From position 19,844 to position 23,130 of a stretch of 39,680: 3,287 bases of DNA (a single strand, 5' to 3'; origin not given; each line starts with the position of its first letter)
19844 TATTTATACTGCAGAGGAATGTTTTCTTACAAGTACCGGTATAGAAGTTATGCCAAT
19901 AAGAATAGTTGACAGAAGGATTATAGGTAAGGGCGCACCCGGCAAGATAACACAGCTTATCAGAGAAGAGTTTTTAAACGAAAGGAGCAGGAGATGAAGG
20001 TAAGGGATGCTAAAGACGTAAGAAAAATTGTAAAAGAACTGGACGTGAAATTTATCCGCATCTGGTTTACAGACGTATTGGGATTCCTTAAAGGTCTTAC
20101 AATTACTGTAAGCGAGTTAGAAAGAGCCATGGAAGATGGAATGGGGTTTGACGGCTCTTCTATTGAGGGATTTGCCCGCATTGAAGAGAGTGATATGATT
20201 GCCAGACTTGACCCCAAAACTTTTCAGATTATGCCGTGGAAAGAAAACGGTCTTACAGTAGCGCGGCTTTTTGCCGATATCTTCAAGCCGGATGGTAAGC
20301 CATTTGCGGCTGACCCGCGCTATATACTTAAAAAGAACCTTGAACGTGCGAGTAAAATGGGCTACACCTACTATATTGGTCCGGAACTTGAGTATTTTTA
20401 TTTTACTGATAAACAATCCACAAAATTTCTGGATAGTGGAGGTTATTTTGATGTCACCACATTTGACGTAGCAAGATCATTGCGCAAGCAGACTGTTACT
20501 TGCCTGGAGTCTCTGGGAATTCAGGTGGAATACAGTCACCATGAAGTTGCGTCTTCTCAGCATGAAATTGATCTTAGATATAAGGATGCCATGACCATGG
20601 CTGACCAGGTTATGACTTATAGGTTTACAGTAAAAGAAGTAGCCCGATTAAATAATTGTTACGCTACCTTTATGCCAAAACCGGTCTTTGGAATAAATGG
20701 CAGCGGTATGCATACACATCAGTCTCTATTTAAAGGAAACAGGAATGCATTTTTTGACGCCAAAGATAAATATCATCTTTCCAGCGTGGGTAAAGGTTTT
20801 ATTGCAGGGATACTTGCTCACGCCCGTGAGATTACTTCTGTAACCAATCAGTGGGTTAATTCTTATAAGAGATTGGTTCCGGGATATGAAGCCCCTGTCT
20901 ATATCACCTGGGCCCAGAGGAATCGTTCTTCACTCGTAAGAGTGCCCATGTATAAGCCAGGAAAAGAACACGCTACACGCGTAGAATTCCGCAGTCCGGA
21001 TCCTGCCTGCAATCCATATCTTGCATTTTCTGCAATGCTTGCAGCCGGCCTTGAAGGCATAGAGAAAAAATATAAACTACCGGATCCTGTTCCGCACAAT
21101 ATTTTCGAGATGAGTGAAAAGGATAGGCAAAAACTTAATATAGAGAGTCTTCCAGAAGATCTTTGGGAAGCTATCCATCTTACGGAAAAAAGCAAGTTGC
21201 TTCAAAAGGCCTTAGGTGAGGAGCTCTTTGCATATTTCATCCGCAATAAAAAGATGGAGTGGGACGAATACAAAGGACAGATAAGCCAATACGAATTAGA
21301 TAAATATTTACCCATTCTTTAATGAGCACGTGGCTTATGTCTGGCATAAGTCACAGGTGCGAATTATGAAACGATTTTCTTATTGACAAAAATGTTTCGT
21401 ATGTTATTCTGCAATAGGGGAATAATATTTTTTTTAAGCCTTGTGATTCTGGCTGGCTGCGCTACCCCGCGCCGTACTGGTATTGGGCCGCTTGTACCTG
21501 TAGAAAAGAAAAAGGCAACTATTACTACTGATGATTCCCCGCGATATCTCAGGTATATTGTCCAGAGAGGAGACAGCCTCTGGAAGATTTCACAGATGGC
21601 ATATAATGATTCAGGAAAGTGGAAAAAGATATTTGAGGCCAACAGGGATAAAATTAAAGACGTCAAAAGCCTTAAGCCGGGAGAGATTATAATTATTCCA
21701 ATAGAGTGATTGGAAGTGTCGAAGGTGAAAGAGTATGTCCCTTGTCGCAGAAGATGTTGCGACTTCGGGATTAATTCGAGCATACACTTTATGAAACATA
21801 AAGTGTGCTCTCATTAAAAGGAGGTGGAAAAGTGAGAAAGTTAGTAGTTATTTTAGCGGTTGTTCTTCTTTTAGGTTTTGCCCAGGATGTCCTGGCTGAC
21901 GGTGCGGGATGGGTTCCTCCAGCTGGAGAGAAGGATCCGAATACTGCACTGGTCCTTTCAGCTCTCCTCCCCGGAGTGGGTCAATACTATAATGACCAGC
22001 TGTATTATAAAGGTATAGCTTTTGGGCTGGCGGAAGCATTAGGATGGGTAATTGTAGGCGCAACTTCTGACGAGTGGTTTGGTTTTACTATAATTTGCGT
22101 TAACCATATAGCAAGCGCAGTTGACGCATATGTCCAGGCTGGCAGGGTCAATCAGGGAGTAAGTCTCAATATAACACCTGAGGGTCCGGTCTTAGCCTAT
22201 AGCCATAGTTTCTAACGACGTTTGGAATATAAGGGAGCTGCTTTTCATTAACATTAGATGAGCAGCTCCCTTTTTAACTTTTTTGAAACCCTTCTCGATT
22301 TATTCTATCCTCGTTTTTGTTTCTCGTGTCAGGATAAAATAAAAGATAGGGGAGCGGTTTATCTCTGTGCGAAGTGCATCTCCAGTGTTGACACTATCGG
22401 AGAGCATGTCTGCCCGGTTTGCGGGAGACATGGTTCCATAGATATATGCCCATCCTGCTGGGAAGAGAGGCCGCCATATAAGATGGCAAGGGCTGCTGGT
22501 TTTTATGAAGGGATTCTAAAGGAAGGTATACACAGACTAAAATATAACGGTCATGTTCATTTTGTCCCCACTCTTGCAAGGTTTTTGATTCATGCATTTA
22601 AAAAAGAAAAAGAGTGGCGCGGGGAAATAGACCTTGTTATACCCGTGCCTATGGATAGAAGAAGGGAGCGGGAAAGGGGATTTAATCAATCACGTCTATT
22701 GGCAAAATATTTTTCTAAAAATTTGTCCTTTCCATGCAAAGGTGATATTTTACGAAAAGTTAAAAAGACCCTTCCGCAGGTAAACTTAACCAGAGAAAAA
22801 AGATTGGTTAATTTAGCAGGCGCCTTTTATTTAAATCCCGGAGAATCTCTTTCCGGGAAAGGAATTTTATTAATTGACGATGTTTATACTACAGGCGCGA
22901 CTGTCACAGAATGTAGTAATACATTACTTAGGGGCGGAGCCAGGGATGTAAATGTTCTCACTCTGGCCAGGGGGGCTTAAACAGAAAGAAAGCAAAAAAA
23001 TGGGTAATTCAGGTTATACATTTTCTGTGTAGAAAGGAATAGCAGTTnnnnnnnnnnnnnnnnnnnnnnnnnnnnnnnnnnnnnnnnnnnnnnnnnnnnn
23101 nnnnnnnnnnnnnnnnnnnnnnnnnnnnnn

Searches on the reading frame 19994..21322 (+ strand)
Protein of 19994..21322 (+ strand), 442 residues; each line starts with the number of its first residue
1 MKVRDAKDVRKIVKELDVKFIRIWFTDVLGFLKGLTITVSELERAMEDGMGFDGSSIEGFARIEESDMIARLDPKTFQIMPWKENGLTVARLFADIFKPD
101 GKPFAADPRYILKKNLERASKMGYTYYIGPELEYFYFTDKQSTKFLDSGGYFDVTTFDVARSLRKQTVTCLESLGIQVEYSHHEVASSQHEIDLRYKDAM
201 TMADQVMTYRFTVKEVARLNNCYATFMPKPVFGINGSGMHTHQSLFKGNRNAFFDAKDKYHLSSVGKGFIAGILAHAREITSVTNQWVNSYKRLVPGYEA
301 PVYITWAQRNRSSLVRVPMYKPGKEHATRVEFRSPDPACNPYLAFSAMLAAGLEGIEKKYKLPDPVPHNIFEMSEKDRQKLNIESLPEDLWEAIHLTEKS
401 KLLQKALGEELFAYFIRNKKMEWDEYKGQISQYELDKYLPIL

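Call 11: search_protein_families(library=pfam, proteins=[window:19994-21322:+])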
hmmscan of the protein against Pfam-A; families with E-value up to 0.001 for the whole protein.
window:19994-21322:+ (442 aa): 2 families
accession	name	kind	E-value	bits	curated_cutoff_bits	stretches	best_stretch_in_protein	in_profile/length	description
PF00120.29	Gln-synt_C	-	5e-127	424.1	24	1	106-438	2-344/344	Glutamine synthetase, catalytic domain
PF03951.24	Gln-synt_N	-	1.1e-27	95.9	33.4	1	17-99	1-82/82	Glutamine synthetase, beta-Grasp domain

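Call 50: find_homologous_proteins(query=window:19994-21322:+, max_evalue=1e-100)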
Query window:19994-21322:+ (442 aa): 8000 proteins with E <= 1e-100 among 8000 candidates; the best 120 are listed.
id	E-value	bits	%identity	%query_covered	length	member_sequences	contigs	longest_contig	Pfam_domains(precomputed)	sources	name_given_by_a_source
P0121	0.0e+0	1018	100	100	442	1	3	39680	PF03951.25,PF00120.30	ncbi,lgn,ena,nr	ncbi:MAG: glutamine synthetase [Candidatus Omnitrophica bacterium]|nr:glutamine synthetase [Candidat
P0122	4.1e-290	980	96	100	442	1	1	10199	PF03951.25,PF00120.30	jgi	-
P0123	4.3e-263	891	87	100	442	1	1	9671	PF03951.25,PF00120.30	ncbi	-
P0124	5.0e-260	881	85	100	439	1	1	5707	PF03951.25,PF00120.30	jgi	jgi:glutamine synthetase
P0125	7.7e-260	880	86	100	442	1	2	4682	PF03951.25,PF00120.30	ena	-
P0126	7.2e-259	877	85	100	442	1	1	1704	PF03951.25,PF00120.30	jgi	jgi:glutamine synthetase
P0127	1.9e-252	856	82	100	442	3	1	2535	PF03951.25,PF00120.30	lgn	-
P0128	3.6e-251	852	81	100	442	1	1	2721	PF03951.25,PF00120.30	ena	-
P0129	1.4e-222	757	71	100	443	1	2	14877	PF03951.25,PF00120.30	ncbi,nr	ncbi:MAG: glutamine synthetase family protein [Candidatus Omnitrophica bacterium]|nr:glutamine synth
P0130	1.7e-222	757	74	99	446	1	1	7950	PF03951.25,PF00120.30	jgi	-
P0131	2.9e-222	756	73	100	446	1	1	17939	PF03951.25,PF00120.30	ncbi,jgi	-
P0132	5.2e-222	755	73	100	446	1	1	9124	PF03951.25,PF00120.30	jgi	-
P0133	1.1e-221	754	73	100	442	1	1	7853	PF03951.25,PF00120.30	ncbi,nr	ncbi:MAG: glutamine synthetase family protein [Candidatus Omnitrophica bacterium]|nr:glutamine synth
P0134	1.7e-221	754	71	100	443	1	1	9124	PF03951.25,PF00120.30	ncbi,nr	ncbi:MAG: glutamine synthetase family protein [Candidatus Omnitrophica bacterium]|nr:glutamine synth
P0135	2.3e-221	753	74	98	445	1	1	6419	PF03951.25,PF00120.30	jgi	jgi:glutamine synthetase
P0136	2.6e-221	753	72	100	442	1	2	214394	PF03951.25,PF00120.30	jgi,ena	-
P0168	7.9e-218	742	70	100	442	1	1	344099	PF03951.25,PF00120.30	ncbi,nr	ncbi:MAG: glutamine synthetase family protein [Candidatus Omnitrophota bacterium]|nr:glutamine synth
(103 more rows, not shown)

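Call 51: find_encoding_contigs(protein=P0122, flank=10000, max_places=2)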
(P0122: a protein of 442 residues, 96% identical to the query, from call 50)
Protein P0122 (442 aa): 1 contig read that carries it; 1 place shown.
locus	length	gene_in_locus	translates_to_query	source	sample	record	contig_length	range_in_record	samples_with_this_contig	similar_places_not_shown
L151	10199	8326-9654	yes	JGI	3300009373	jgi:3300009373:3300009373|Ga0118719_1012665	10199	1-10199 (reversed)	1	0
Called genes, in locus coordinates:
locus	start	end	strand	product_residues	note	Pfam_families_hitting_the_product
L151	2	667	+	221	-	?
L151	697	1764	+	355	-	PF03739:LptF_LptG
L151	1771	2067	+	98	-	PF09723:Zn_ribbon_8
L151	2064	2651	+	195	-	PF10531:SLBB, PF12836:HHH_3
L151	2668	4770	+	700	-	PF03030:H_PPase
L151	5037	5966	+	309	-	PF02424:ApbE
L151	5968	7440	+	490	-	PF04715:, PF00425:Chorismate_bind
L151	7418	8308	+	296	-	PF01063:Aminotran_4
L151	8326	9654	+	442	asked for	PF03951:Gln-synt_N, PF00120:Gln-synt_C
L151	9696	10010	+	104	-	PF01476:LysM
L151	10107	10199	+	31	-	?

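Call 52: find_encoding_contigs(protein=P0123, flank=10000, max_places=2)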
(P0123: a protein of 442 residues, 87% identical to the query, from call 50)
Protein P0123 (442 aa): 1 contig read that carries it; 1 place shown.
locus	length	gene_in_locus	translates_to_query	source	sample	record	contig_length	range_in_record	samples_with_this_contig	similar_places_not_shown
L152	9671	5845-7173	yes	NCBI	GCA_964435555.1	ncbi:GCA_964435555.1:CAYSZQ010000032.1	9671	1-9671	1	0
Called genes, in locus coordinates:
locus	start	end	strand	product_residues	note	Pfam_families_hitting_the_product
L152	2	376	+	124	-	?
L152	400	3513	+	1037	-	-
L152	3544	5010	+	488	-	PF04715:, PF00425:Chorismate_bind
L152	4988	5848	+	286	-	PF01063:Aminotran_4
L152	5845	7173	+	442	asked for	PF03951:Gln-synt_N, PF00120:Gln-synt_C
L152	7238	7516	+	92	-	PF01476:LysM (weak)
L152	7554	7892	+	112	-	-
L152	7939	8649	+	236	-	PF18912:DZR_2, PF00156:Pribosyltran (faint)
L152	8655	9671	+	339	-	?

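Call 53: find_encoding_contigs(protein=P0124, flank=10000, max_places=2)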
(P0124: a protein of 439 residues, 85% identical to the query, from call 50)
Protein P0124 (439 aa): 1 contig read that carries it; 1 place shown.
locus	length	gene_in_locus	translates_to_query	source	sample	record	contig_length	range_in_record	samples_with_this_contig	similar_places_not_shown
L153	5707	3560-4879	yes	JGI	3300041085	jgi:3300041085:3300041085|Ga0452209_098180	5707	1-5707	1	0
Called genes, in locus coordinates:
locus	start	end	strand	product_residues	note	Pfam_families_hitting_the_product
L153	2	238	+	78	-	PF03030:H_PPase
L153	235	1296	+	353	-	PF02424:ApbE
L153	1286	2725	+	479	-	PF04715:, PF00425:Chorismate_bind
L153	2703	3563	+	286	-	PF01063:Aminotran_4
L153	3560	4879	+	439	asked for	PF03951:Gln-synt_N, PF00120:Gln-synt_C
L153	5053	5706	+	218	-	?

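Call 54: find_encoding_contigs(protein=P0125, flank=10000, max_places=2)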
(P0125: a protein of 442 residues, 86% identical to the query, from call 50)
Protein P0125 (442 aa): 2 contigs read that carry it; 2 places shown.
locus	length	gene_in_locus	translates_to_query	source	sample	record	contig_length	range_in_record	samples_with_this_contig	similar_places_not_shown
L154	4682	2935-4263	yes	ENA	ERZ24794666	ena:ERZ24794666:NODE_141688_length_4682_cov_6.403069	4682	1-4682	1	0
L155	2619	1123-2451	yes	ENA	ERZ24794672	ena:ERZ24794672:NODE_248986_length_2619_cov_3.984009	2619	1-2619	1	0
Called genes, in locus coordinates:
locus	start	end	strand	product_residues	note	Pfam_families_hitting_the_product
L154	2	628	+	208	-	?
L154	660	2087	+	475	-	PF04715:, PF00425:Chorismate_bind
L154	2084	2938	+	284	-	PF01063:Aminotran_4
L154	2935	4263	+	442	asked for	PF03951:Gln-synt_N, PF00120:Gln-synt_C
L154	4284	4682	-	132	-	?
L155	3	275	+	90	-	?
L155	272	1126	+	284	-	PF01063:Aminotran_4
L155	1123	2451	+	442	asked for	PF03951:Gln-synt_N, PF00120:Gln-synt_C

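Call 71: find_encoding_contigs(protein=P0136, flank=10000, max_places=3)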
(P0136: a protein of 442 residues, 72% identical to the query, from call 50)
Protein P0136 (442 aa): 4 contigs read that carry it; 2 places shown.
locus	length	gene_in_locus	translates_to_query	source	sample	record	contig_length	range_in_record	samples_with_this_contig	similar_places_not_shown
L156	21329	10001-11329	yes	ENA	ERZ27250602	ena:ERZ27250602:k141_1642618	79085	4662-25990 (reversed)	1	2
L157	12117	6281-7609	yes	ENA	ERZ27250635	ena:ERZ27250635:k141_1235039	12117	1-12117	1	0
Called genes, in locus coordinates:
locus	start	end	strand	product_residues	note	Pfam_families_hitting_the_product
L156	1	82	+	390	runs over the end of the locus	-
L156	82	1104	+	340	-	PF00356:LacI, PF00532:Peripla_BP_1, PF13407:Peripla_BP_4, PF13377:Peripla_BP_3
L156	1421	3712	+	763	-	PF00317:Ribonuc_red_lgN, PF02867:Ribonuc_red_lgC, PF12637:TSCPD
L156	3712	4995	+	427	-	PF01676:Metalloenzyme, PF10143:PhosphMutase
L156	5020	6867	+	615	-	PF01134:GIDA, PF21680:GIDA_C_1st, PF13932:SAM_GIDA_C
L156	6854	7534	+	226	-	-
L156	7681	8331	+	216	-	PF02540:NAD_synthase, PF03054:tRNA_Me_trans (faint)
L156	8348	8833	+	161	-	PF13412:HTH_24, PF01037:AsnC_trans_reg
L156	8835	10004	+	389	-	PF00155:Aminotran_1_2, PF01041:DegT_DnrJ_EryC1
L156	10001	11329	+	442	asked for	PF03951:Gln-synt_N, PF00120:Gln-synt_C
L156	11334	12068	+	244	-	PF01590:GAF, PF13185:GAF_2, PF13492:GAF_3, PF03861:ANTAR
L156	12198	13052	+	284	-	PF00175:NAD_binding_1, PF10418:DHODB_Fe-S_bind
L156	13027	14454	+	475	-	PF14691:Fer4_20, PF01946:Thi4 (faint), PF00070:Pyr_redox (faint), PF01494:FAD_binding_3 (weak), PF07992:Pyr_redox_2, PF12831:FAD_oxidored (weak), PF13738:Pyr_redox_3 (faint), PF13450:NAD_binding_8 (weak)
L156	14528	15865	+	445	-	PF02812:ELFV_dehydrog_N, PF00208:ELFV_dehydrog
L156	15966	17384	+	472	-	PF09925:DUF2157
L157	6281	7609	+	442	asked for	PF03951:Gln-synt_N, PF00120:Gln-synt_C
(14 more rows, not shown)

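Call 72: find_encoding_contigs(protein=P0168, flank=10000, max_places=3)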
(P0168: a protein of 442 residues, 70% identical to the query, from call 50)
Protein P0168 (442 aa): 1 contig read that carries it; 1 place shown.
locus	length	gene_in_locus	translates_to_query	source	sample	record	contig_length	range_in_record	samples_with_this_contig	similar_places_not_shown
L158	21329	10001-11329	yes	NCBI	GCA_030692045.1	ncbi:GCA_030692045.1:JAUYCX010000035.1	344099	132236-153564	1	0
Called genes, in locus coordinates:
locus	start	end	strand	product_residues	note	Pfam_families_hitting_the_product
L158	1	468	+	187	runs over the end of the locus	PF12804:NTP_transf_3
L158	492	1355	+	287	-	PF01226:Form_Nir_trans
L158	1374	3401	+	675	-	PF04879:Molybdop_Fe4S4, PF00384:Molybdopterin, PF01568:Molydop_binding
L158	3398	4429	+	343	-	PF17179:Fer4_22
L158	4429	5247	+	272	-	PF00970:FAD_binding_6 (weak), PF00175:NAD_binding_1, PF10418:DHODB_Fe-S_bind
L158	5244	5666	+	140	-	PF03205:MobB (faint)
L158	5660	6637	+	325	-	PF04055:Radical_SAM, PF13353:Fer4_12 (weak), PF06463:Mob_synth_C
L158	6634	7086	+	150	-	PF01967:MoaC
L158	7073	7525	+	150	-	PF03473:MOSC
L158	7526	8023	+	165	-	PF00994:MoCF_biosynth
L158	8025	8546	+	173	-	PF02417:Chromate_transp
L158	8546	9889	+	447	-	PF25323:6TM_PilS (weak), PF02518:HATPase_c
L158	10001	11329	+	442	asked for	PF03951:Gln-synt_N, PF00120:Gln-synt_C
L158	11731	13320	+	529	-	PF01645:Glu_synthase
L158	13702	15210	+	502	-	PF03951:Gln-synt_N, PF00120:Gln-synt_C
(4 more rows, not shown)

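Call 73: find_encoding_contigs(protein=P0131, flank=10000, max_places=3)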
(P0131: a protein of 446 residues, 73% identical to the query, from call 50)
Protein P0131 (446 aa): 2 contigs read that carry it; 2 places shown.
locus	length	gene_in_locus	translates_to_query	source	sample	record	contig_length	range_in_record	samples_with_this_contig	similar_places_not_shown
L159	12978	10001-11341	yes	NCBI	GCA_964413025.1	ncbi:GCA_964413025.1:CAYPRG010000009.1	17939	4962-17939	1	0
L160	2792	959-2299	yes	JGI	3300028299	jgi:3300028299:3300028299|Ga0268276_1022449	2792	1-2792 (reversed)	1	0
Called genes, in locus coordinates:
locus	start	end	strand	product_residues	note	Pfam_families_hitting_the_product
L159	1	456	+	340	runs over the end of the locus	PF00356:LacI, PF00532:Peripla_BP_1, PF13407:Peripla_BP_4, PF13377:Peripla_BP_3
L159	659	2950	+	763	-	PF00317:Ribonuc_red_lgN, PF02867:Ribonuc_red_lgC, PF12637:TSCPD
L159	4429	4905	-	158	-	PF01797:Y1_Tnp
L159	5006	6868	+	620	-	PF00890:FAD_binding_2 (faint), PF01134:GIDA, PF12831:FAD_oxidored (weak), PF21680:GIDA_C_1st, PF13932:SAM_GIDA_C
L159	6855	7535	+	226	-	-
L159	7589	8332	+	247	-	PF02540:NAD_synthase, PF03054:tRNA_Me_trans (faint)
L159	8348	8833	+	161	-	PF13412:HTH_24, PF01037:AsnC_trans_reg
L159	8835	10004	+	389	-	PF00155:Aminotran_1_2, PF01041:DegT_DnrJ_EryC1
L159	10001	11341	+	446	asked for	PF03951:Gln-synt_N, PF00120:Gln-synt_C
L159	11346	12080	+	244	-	PF01590:GAF, PF13185:GAF_2, PF13492:GAF_3, PF03861:ANTAR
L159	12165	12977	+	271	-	?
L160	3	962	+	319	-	?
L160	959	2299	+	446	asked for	PF03951:Gln-synt_N, PF00120:Gln-synt_C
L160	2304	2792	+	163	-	?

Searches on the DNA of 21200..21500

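Call 41: search_with_rna_model(model_id=R1, source=window, start=21200, end=21500, max_evalue=1, show_alignments=2)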
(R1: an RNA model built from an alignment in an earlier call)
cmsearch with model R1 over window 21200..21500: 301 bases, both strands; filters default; matches with E-value up to 1: 1.
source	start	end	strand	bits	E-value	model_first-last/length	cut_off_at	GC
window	21318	21419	-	40.4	7.2e-08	1-118/118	no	0.36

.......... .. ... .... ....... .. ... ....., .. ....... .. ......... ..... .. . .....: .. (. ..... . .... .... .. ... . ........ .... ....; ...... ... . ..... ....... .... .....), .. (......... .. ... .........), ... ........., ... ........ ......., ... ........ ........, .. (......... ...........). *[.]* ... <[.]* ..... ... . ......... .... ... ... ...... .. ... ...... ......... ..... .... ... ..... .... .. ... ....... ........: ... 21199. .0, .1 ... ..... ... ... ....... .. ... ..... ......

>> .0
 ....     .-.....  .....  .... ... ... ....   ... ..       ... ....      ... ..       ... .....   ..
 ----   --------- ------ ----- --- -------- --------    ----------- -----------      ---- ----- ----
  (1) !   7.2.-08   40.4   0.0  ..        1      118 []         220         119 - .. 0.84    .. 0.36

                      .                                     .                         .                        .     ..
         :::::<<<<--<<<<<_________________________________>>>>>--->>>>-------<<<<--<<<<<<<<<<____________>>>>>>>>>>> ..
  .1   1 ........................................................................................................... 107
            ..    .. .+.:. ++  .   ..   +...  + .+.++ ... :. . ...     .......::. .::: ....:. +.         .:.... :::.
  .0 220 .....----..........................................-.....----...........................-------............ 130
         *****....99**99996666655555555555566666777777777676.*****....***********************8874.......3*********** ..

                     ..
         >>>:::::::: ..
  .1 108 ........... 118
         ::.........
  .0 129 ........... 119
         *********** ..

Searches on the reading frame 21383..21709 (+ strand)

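Call 11: search_protein_families(library=pfam, proteins=[window:21383-21709:+])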
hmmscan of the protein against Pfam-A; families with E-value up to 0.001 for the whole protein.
window:21383-21709:+ (108 aa): 1 family
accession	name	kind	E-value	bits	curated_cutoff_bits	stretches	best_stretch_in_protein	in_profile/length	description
PF01476.26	LysM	-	5.9e-08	33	20.9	1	58-106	1-43/43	LysM domain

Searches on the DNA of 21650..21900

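Call 5: search_rna_families(source=window, start=21650, end=21900, threshold=evalue, max_evalue=10, show_alignments=3)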
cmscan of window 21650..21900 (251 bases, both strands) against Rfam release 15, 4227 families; matches with E-value up to 10: 2.
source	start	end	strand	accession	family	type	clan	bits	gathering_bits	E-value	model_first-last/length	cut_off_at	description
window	21788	21851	+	RF03093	queA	Gene; sRNA;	-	12.6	52.6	5.1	1-59/59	no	queA RNA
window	21696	21755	+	RF00114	S15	Cis-reg; leader;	CL00121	10.4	39.5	5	7-81/117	no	Ribosomal S15 leader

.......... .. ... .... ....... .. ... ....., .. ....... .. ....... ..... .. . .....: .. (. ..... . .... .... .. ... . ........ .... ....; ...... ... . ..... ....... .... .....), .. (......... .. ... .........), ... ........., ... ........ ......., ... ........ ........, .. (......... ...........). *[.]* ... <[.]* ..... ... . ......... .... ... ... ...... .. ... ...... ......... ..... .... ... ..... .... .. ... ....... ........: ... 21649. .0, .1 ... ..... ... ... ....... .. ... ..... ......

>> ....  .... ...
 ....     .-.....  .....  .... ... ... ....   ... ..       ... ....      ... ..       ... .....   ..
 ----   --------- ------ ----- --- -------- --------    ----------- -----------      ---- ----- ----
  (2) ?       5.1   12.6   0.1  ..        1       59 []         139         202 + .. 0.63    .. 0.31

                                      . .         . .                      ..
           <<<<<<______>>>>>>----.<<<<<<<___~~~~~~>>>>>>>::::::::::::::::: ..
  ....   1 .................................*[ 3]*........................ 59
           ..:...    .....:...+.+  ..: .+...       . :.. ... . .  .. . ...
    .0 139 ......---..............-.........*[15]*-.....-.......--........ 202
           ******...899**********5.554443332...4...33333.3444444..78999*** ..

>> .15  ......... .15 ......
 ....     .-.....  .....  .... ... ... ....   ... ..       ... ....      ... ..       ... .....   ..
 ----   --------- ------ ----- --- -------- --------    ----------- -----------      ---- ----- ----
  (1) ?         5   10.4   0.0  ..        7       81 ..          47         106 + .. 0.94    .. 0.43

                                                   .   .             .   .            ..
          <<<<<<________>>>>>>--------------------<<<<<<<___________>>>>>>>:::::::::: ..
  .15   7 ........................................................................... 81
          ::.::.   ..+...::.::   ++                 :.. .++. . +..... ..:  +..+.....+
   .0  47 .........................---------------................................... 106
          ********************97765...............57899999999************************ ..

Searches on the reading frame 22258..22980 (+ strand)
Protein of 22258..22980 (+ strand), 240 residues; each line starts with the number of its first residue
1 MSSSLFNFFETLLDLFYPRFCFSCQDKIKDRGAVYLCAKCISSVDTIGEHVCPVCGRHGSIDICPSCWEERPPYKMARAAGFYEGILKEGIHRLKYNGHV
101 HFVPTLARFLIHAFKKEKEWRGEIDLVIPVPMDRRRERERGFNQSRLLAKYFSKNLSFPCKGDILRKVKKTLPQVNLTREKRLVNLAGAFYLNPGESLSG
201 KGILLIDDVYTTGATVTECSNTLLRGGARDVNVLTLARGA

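Call 11: search_protein_families(library=pfam, proteins=[window:22258-22980:+])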
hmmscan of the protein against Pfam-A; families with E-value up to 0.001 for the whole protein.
window:22258-22980:+ (240 aa): 2 families
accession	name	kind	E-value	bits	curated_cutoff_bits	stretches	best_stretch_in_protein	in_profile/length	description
PF18912.6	DZR_2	-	1.5e-10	41.2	27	1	12-59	1-46/56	Double zinc ribbon domain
PF00156.33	Pribosyltran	-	5.1e-05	23.1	26.3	1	156-238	51-125/158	Phosphoribosyl transferase domain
